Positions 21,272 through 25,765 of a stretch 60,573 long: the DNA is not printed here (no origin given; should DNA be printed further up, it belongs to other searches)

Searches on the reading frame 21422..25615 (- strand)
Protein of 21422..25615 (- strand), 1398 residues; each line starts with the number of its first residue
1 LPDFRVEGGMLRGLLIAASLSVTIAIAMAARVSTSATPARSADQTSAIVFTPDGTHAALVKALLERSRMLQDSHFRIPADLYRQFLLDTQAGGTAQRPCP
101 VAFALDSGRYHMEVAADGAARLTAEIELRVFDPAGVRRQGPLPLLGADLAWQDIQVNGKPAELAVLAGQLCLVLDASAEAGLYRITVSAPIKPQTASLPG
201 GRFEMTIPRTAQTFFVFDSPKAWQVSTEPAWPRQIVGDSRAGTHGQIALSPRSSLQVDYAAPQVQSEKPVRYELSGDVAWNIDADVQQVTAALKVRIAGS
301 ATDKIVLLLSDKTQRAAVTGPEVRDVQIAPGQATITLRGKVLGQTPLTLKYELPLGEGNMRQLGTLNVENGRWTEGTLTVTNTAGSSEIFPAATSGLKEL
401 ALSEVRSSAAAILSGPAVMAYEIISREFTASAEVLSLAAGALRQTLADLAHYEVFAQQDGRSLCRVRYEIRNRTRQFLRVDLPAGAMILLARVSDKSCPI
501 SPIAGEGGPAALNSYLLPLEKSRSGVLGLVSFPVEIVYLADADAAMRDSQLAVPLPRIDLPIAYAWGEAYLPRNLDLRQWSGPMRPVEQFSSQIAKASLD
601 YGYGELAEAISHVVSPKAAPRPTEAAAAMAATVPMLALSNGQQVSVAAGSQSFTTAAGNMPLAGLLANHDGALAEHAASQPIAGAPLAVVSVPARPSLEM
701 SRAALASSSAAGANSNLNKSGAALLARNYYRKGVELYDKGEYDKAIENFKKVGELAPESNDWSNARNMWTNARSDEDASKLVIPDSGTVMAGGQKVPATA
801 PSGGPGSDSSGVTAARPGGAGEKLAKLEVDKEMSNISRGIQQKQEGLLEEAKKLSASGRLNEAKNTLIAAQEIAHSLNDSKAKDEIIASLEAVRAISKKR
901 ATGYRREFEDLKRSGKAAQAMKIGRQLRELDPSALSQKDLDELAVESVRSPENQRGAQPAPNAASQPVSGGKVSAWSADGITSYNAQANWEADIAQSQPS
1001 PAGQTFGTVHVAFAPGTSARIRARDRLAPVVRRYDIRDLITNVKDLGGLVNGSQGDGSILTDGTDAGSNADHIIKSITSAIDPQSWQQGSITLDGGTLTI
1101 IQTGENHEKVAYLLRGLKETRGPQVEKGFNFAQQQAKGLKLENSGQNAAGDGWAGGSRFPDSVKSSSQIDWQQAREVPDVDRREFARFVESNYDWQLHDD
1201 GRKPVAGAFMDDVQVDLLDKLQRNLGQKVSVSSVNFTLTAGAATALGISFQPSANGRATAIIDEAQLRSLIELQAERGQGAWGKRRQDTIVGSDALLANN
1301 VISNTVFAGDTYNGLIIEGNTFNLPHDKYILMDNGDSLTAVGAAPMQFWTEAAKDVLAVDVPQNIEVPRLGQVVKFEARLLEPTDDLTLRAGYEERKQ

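Call 18: search_protein_families(library=pfam, proteins=[window:21422-25615:-], max_evalue=0.001)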
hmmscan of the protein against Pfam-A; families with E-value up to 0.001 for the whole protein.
window:21422-25615:- (1398 aa): 3 families
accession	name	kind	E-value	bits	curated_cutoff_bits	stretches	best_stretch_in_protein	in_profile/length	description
PF00515.34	TPR_1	-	3.3e-05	24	27.8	1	729-757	4-32/34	Tetratricopeptide repeat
PF13181.12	TPR_8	-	0.00018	21.9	25.7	0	726-758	1-33/34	Tetratricopeptide repeat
PF07719.23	TPR_2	-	0.00029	21.2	27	1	726-758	1-33/34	Tetratricopeptide repeat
